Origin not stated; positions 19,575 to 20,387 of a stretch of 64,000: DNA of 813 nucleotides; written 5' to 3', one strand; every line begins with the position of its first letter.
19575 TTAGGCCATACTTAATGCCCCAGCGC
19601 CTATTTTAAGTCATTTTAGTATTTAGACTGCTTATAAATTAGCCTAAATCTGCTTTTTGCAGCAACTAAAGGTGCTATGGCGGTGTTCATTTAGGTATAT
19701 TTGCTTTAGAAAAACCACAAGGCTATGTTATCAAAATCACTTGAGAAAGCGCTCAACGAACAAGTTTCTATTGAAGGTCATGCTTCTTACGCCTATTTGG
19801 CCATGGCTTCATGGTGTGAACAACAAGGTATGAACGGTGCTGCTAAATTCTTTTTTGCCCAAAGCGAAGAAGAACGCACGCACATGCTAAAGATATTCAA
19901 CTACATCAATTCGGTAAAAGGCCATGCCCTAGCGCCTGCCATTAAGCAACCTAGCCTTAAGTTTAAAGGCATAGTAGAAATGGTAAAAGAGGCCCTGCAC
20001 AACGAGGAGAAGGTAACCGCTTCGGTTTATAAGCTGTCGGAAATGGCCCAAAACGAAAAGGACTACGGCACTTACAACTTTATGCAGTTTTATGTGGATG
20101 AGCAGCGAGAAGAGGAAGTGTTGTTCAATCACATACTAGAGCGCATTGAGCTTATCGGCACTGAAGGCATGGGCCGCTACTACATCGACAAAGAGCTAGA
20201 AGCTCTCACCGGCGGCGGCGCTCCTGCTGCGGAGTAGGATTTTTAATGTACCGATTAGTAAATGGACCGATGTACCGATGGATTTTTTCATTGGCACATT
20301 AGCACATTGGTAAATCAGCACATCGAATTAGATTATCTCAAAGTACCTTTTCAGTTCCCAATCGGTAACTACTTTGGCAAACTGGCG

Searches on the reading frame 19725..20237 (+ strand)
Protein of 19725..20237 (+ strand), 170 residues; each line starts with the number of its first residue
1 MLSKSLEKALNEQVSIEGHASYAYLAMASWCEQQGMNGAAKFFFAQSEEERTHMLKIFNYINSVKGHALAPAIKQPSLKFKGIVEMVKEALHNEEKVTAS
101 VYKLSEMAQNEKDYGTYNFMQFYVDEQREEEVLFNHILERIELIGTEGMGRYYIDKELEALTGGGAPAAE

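Call 54: search_protein_families(library=pfam, proteins=[window:19725-20237:+], max_evalue=0.00001)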
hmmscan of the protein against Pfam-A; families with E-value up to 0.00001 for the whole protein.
window:19725-20237:+ (170 aa): 1 family
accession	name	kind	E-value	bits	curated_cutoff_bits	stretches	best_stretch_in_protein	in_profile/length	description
PF00210.30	Ferritin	-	8.7e-37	126.6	24.5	1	8-144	2-142/142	Ferritin-like domain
